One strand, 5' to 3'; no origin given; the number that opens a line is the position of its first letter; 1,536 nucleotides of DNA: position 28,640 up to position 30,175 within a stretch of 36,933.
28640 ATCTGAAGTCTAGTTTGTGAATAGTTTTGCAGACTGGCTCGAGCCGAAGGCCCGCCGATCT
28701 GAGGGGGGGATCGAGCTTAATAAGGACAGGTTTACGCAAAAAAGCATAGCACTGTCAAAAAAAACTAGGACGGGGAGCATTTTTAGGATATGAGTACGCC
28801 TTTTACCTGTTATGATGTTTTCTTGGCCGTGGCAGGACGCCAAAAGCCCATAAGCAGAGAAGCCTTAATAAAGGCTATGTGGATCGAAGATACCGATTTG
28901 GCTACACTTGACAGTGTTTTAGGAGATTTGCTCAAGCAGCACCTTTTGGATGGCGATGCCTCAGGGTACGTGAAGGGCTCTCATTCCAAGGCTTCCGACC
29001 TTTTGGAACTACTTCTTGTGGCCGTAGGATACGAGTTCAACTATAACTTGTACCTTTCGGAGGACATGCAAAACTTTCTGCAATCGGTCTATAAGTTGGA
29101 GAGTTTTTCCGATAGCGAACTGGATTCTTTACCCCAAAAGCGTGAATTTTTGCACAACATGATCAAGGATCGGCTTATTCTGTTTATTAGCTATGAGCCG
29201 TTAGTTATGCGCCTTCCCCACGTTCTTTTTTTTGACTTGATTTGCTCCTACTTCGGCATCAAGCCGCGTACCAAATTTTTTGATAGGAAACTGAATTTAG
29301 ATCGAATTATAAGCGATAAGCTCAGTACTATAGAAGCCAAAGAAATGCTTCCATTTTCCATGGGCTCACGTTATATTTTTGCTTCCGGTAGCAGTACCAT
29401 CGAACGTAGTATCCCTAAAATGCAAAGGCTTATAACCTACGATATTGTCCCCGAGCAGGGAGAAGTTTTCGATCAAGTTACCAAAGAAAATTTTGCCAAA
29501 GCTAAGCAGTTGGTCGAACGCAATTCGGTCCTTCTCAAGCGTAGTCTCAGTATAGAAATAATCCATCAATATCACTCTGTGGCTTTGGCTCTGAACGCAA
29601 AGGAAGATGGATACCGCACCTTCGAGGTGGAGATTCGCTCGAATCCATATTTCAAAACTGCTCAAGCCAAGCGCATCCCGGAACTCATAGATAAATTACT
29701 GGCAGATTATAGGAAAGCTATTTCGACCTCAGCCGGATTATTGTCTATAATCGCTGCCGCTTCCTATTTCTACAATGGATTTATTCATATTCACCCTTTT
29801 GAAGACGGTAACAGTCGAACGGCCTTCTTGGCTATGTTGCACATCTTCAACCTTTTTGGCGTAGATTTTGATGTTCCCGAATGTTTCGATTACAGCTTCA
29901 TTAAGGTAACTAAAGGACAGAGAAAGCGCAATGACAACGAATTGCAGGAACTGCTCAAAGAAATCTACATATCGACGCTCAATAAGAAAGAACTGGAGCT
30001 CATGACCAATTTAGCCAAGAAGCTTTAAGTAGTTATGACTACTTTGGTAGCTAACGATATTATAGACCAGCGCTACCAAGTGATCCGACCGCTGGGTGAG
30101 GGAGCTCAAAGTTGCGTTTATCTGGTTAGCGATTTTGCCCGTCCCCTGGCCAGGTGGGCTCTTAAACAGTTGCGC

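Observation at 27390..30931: FHA adaptor / atypical Fic / minimal Ser-Thr kinase three-gene module: top candidate for an undescribed signalling or defence system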

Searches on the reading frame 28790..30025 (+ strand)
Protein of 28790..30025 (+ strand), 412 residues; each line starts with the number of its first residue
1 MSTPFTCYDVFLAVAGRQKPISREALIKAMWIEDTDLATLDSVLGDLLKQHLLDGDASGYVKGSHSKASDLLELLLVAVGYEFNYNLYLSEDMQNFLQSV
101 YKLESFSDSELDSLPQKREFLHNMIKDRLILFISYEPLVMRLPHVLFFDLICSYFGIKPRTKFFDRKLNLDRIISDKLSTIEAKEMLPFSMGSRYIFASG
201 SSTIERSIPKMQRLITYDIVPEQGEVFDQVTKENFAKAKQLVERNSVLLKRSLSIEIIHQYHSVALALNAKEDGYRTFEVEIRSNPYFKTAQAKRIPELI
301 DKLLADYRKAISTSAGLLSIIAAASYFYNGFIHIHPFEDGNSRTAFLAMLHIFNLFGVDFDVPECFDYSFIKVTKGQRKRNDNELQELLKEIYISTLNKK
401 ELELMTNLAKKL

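Call 3: search_protein_families(library=pfam, proteins=[window:28790-30025:+], max_evalue=1)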
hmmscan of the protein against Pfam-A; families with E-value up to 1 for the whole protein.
window:28790-30025:+ (412 aa): 2 families
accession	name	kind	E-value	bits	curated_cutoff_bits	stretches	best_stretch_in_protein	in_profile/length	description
PF02661.23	Fic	-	1.5e-11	45.4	24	1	273-352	21-92/93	Fic/DOC family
PF24818.1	PH_TRF2_HOY1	-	0.19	12.1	24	1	228-290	21-80/119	TRF2/HOY1 PH-like domain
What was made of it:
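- On Fic/Fido (PF02661), AMPylating type: 45.4 bits against a cut-off of 24 (call 3).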

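Call 4: search_protein_families(library=padloc, proteins=[window:28790-30025:+], max_evalue=1)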
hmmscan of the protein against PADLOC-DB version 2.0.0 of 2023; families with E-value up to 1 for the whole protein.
window:28790-30025:+ (412 aa): 7 families
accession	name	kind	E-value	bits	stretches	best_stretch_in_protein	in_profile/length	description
PDLC03963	SoFic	-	6.9e-10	36.8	1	198-345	61-204/361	-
PDLC04840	PDC-S04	-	1.5e-08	32.7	1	245-350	66-171/227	-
PDLC04836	PDC-S04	-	3.6e-08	30.9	1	250-350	86-184/244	-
PDLC04838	PDC-S04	-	7.6e-08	30.4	1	291-393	99-202/209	-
PDLC04839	PDC-S04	-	2.2e-07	28.8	1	249-357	55-163/205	-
PDLC04837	PDC-S04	-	7.8e-07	26.6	1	249-350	81-180/234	-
PDLC04966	PDC-S24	-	1.3e-06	25.5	1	283-344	270-327/497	-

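Call 5: search_protein_families(library=ncbifam, proteins=[window:28790-30025:+], max_evalue=1)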
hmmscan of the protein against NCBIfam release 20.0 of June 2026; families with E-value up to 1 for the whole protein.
window:28790-30025:+ (412 aa): 4 families
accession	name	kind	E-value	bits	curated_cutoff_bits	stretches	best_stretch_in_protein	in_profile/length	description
NF046030.1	ProtAdlyltaseSoFic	equivalog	4.3e-06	25.9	550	1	198-346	60-204/361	protein adenylyltransferase Fic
TIGR01550.1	DOC_P1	subfamily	2e-05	24.7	38.65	1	323-363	55-94/122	type II toxin-antitoxin system death-on-curing family toxin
NF041381.1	XopAC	subfamily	0.00013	20.9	450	1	290-349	346-407/451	XopAC/AvrAC family type III secretion system effector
TIGR02613.1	mob_myst_B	hypoth_equivalog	0.0098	15.8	124.4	1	227-348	23-136/186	mobile mystery protein B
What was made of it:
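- On Doc (kinase-type Fido): The score is 24.7 against a cut-off of 38.65 (call 5).
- There is a weak domain-level XopAC hit at E 1e-4 (call 5). The XopAC score is 20.9 against a cut-off of 450 (call 5).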

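Call 10: find_homologous_proteins(query=window:28790-30025:+, max_evalue=0.001)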
Query window:28790-30025:+ (412 aa): 29 proteins with E <= 0.001 among 8000 candidates.
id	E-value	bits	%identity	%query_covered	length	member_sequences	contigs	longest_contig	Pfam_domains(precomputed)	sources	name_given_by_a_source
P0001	1.2e-266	902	100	100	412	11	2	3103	PF02661.24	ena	-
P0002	2.1e-143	496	55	99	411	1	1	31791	PF02661.24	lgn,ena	-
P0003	2.4e-143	496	55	99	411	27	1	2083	PF02661.24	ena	-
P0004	3.7e-143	496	54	99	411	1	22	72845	PF02661.24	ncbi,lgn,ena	-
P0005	4.4e-143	495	54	99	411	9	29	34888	PF02661.24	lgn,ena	-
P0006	6.6e-143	495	54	99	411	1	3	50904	PF02661.24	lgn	-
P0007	6.7e-143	495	54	99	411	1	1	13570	PF02661.24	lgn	-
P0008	1.3e-142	494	54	99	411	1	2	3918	PF02661.24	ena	-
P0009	6.2e-141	488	54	99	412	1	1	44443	PF02661.24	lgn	-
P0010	4.6e-140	485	54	99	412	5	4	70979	PF02661.24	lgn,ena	-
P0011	2.1e-138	480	54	99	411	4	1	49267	PF02661.24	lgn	-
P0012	5.9e-133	462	53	99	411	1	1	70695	PF02661.24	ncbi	ncbi:MAG: Fic family protein [Candidatus Bruticola sp.]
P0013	9.2e-131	455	52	99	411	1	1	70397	PF02661.24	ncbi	ncbi:MAG: Fic family protein [Candidatus Bruticola sp.]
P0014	2.1e-78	282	37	96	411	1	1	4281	PF02661.24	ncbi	-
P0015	7.4e-77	277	37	96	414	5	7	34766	PF02661.24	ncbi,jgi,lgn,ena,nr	ncbi:MAG: Fic family protein [Candidatus Xenobium sp.]|jgi:fido (protein-threonine AMPylation protei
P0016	4.6e-76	275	36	98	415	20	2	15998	PF02661.24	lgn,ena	-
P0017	9.1e-76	274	38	99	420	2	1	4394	PF02661.24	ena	-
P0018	1.8e-75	273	36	98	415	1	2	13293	PF02661.24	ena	-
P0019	1.7e-73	266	37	96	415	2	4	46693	PF02661.24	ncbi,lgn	-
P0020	9.0e-60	221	33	99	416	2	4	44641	PF02661.24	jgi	jgi:hypothetical protein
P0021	3.9e-59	219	32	98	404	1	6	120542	PF02661.24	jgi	jgi:hypothetical protein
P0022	1.3e-58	217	32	99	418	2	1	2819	PF02661.24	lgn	-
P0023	4.6e-57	212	31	98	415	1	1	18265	PF02661.24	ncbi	-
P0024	4.7e-57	212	32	99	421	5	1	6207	PF02661.24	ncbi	-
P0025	5.4e-57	212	32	99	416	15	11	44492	PF02661.24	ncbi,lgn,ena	-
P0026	1.3e-56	211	33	97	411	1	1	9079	PF02661.24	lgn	-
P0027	7.8e-54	202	30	99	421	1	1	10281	PF02661.24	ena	-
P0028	2.4e-49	187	31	96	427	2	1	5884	PF02661.24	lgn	-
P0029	8.2e-47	178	32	89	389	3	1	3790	PF02661.24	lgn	-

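Call 12: find_encoding_contigs(protein=P0004, flank=6000, max_places=2)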
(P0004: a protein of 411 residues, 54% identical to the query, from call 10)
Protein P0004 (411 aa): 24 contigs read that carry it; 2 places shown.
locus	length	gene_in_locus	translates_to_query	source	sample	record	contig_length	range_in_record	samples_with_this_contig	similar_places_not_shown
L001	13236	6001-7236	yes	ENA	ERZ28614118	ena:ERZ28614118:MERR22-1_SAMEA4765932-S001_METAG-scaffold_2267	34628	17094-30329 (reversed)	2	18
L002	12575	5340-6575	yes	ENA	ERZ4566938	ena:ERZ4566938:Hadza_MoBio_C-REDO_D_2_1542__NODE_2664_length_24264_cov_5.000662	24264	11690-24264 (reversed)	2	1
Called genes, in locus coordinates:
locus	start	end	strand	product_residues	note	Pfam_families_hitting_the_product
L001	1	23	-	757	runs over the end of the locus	PF00580:UvrD-helicase, PF01443:Viral_helicase1 (faint), PF13245:AAA_19, PF13604:AAA_30 (faint), PF13361:UvrD_C, PF13538:UvrD_C_2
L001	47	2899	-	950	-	PF03176:MMPL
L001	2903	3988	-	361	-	PF04055:Radical_SAM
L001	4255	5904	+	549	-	PF13365:Trypsin_2, PF16697:Yop-YscD_cpl (faint), PF00498:FHA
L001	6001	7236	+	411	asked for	PF02661:Fic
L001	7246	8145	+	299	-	PF00069:Pkinase, PF01636:APH (faint), PF07714:PK_Tyr_Ser-Thr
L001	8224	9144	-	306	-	-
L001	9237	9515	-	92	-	PF16697:Yop-YscD_cpl, PF00498:FHA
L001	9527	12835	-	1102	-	PF02861:Clp_N, PF23569:NBD_SMAX1, PF00004:AAA, PF17871:AAA_lid_9, PF00004:AAA, PF07724:AAA_2, PF07728:AAA_5, PF10431:ClpB_D2-small, +7 more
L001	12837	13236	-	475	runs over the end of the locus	PF01938:TRAM, PF05958:tRNA_U5-meth_tr, PF13649:Methyltransf_25 (faint), PF13847:Methyltransf_31 (weak)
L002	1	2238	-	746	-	?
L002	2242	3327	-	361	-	PF04055:Radical_SAM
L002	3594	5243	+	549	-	PF13365:Trypsin_2, PF16697:Yop-YscD_cpl (faint), PF00498:FHA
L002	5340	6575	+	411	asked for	PF02661:Fic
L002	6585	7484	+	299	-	PF00069:Pkinase, PF01636:APH (faint), PF07714:PK_Tyr_Ser-Thr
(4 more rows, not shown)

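Call 13: find_encoding_contigs(protein=P0015, flank=6000, max_places=2)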
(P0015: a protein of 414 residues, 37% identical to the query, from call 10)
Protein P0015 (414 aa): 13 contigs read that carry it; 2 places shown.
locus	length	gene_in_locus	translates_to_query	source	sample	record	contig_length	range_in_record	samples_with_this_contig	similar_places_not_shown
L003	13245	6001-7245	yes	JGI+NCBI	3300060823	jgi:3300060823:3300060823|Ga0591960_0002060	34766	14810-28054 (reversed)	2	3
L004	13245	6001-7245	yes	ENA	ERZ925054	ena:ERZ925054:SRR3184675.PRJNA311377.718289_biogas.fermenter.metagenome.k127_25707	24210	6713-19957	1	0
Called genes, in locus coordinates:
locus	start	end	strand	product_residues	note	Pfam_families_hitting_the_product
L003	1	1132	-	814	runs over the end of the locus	PF00580:UvrD-helicase, PF01443:Viral_helicase1 (faint), PF13245:AAA_19, PF13604:AAA_30 (faint), PF13087:AAA_12 (faint), PF13361:UvrD_C, PF13538:UvrD_C_2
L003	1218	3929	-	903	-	PF03176:MMPL, PF02355:SecD_SecF_C (faint), PF03176:MMPL (weak)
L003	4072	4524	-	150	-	PF00892:EamA (weak)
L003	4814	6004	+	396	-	PF16697:Yop-YscD_cpl, PF00498:FHA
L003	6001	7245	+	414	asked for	PF02661:Fic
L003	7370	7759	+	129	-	-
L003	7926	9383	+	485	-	-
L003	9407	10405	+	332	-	PF00069:Pkinase, PF07714:PK_Tyr_Ser-Thr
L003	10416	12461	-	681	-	PF13522:GATase_6, PF13537:GATase_7, PF00733:Asn_synthase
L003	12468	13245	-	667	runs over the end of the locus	PF13522:GATase_6, PF13537:GATase_7, PF00733:Asn_synthase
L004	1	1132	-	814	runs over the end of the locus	PF00580:UvrD-helicase, PF01443:Viral_helicase1 (faint), PF13245:AAA_19, PF13604:AAA_30 (faint), PF13087:AAA_12 (faint), PF13361:UvrD_C, PF13538:UvrD_C_2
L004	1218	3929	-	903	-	PF03176:MMPL, PF02355:SecD_SecF_C (faint), PF03176:MMPL (weak)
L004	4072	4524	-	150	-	PF00892:EamA (weak)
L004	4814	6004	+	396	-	PF16697:Yop-YscD_cpl, PF00498:FHA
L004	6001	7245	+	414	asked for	PF02661:Fic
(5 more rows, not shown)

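Call 14: find_encoding_contigs(protein=P0021, flank=6000, max_places=2)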
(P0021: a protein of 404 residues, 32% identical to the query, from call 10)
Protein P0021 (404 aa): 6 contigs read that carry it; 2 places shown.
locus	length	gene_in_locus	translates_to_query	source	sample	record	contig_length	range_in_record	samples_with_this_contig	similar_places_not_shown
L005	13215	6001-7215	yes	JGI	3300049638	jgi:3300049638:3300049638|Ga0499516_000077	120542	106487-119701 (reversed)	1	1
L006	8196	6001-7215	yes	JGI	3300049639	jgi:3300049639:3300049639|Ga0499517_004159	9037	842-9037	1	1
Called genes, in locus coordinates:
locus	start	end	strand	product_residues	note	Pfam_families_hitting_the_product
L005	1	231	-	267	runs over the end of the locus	-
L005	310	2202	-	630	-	PF03979:Sigma70_r1_1, PF00140:Sigma70_r1_2, PF04542:Sigma70_r2, PF04539:Sigma70_r3, PF04545:Sigma70_r4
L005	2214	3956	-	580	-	PF01807:Zn_ribbon_DnaG, PF08275:DNAG_N, PF01751:Toprim, PF13155:Toprim_2, PF13362:Toprim_3, PF13662:Toprim_4, PF10410:DnaB_bind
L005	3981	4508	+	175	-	-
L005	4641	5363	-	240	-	PF01479:S4, PF00849:PseudoU_synth_2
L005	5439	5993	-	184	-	PF01894:YjbQ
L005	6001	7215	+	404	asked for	PF02661:Fic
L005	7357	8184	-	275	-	PF00027:cNMP_binding, PF13545:HTH_Crp_2, PF00325:Crp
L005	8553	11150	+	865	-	PF00317:Ribonuc_red_lgN (weak), PF02867:Ribonuc_red_lgC, PF12637:TSCPD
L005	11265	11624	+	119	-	PF00072:Response_reg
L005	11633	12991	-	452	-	PF01595:CNNM, PF00571:CBS (faint), PF03471:CorC_HlyC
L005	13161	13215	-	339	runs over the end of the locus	PF00294:PfkB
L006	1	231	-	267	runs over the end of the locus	-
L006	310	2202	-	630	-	PF03979:Sigma70_r1_1, PF00140:Sigma70_r1_2, PF04542:Sigma70_r2, PF04539:Sigma70_r3, PF04545:Sigma70_r4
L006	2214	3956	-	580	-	PF01807:Zn_ribbon_DnaG, PF08275:DNAG_N, PF01751:Toprim, PF13155:Toprim_2, PF13362:Toprim_3, PF13662:Toprim_4, PF10410:DnaB_bind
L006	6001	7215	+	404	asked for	PF02661:Fic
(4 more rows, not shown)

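Call 15: find_encoding_contigs(protein=P0025, flank=6000, max_places=2)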
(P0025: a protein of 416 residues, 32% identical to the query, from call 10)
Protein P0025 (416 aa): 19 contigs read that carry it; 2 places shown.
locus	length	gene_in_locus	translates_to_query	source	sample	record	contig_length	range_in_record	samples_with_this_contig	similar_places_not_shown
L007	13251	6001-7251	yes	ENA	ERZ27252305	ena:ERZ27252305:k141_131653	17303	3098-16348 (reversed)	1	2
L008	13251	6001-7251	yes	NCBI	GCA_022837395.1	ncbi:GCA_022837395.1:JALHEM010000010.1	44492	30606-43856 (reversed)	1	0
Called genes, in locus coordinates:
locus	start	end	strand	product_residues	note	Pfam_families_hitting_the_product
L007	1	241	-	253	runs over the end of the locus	-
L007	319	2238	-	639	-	PF03979:Sigma70_r1_1, PF00140:Sigma70_r1_2, PF04542:Sigma70_r2, PF04539:Sigma70_r3, PF04545:Sigma70_r4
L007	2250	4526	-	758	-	PF01807:Zn_ribbon_DnaG, PF08275:DNAG_N, PF01751:Toprim, PF13155:Toprim_2, PF13362:Toprim_3, PF13662:Toprim_4, PF10410:DnaB_bind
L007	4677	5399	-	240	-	PF01479:S4, PF00849:PseudoU_synth_2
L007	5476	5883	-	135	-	PF01894:YjbQ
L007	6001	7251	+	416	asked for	PF02661:Fic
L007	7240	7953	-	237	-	PF01564:Spermine_synth (weak)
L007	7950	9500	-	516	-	PF28550:DUF8436, PF01494:FAD_binding_3 (weak), PF03486:HI0933_like (faint), PF00890:FAD_binding_2 (faint), PF01266:DAO (faint), PF21688:FAD-depend_C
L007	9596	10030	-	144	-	PF00210:Ferritin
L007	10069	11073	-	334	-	PF00849:PseudoU_synth_2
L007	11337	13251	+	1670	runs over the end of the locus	?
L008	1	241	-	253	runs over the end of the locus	-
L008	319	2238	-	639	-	PF03979:Sigma70_r1_1, PF00140:Sigma70_r1_2, PF04542:Sigma70_r2, PF04539:Sigma70_r3, PF04545:Sigma70_r4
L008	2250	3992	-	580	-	PF01807:Zn_ribbon_DnaG, PF08275:DNAG_N, PF01751:Toprim, PF13155:Toprim_2, PF13362:Toprim_3, PF13662:Toprim_4, PF10410:DnaB_bind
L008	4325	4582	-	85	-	-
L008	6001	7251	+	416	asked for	PF02661:Fic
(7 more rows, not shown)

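Call 16: find_encoding_contigs(protein=P0020, flank=6000, max_places=2)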
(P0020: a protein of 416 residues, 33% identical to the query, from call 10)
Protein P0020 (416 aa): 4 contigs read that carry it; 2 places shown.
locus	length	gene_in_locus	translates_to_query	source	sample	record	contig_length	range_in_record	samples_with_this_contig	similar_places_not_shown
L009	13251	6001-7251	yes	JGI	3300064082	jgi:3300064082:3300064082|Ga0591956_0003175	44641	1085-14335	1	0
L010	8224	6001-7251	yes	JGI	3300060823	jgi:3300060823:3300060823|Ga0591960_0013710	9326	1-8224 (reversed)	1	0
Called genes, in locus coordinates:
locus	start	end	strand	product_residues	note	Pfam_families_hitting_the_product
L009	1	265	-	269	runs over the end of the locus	-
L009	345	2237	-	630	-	PF03979:Sigma70_r1_1, PF00140:Sigma70_r1_2, PF04542:Sigma70_r2, PF04539:Sigma70_r3, PF04545:Sigma70_r4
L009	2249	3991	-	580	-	PF01807:Zn_ribbon_DnaG, PF08275:DNAG_N, PF01751:Toprim, PF13155:Toprim_2, PF13362:Toprim_3, PF13662:Toprim_4, PF10410:DnaB_bind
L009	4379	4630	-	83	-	-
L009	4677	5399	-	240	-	PF01479:S4, PF00849:PseudoU_synth_2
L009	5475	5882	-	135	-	PF01894:YjbQ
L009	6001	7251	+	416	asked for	PF02661:Fic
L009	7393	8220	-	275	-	PF00027:cNMP_binding, PF13545:HTH_Crp_2, PF00325:Crp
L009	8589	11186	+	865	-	PF00317:Ribonuc_red_lgN (weak), PF02867:Ribonuc_red_lgC, PF12637:TSCPD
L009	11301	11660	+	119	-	PF00072:Response_reg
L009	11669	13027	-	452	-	PF01595:CNNM, PF00571:CBS (faint), PF03471:CorC_HlyC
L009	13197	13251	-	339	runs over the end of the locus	PF00294:PfkB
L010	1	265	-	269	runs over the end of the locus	-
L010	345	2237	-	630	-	PF03979:Sigma70_r1_1, PF00140:Sigma70_r1_2, PF04542:Sigma70_r2, PF04539:Sigma70_r3, PF04545:Sigma70_r4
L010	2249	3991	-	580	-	PF01807:Zn_ribbon_DnaG, PF08275:DNAG_N, PF01751:Toprim, PF13155:Toprim_2, PF13362:Toprim_3, PF13662:Toprim_4, PF10410:DnaB_bind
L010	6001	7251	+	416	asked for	PF02661:Fic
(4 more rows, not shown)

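Call 17: find_encoding_contigs(protein=P0023, flank=6000, max_places=1)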
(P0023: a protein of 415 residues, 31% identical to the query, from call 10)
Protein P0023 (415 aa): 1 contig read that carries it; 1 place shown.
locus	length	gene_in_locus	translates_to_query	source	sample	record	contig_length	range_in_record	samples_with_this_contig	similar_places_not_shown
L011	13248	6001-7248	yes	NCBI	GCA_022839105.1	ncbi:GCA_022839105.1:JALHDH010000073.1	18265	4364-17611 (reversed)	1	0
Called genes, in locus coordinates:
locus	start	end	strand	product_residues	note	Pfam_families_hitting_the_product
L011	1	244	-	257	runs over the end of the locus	-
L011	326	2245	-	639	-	PF03979:Sigma70_r1_1, PF00140:Sigma70_r1_2, PF04542:Sigma70_r2, PF04539:Sigma70_r3, PF04545:Sigma70_r4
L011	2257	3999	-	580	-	PF01807:Zn_ribbon_DnaG, PF08275:DNAG_N, PF01751:Toprim, PF13155:Toprim_2, PF13362:Toprim_3, PF13662:Toprim_4, PF10410:DnaB_bind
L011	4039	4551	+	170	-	-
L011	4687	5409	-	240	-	PF01479:S4, PF00849:PseudoU_synth_2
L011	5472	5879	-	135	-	PF01894:YjbQ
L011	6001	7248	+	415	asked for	PF02661:Fic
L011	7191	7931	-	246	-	-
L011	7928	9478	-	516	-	PF28550:DUF8436, PF01494:FAD_binding_3 (weak), PF03486:HI0933_like (faint), PF07992:Pyr_redox_2 (weak), PF00890:FAD_binding_2 (faint), PF01266:DAO (faint), PF21688:FAD-depend_C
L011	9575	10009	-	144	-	PF00210:Ferritin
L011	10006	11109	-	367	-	PF01479:S4 (weak), PF00849:PseudoU_synth_2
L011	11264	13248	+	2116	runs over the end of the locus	?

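Call 18: find_encoding_contigs(protein=P0027, flank=6000, max_places=1)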
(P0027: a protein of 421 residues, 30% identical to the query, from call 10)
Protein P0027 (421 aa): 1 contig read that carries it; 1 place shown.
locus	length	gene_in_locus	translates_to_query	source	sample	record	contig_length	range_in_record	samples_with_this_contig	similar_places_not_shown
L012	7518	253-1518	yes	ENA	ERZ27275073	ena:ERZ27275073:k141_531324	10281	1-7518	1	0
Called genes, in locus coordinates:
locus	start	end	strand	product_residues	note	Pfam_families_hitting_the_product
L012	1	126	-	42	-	?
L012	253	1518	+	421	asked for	PF02661:Fic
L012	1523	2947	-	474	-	PF00171:Aldedh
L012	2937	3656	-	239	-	-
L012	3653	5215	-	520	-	PF28550:DUF8436, PF00890:FAD_binding_2 (faint), PF01134:GIDA (faint), PF01494:FAD_binding_3 (faint), PF01593:Amino_oxidase (faint), PF07992:Pyr_redox_2, PF01266:DAO (weak), PF21688:FAD-depend_C, +1 more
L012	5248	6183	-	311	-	PF01479:S4, PF00849:PseudoU_synth_2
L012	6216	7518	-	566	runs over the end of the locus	PF03692:CxxCxxCC (weak)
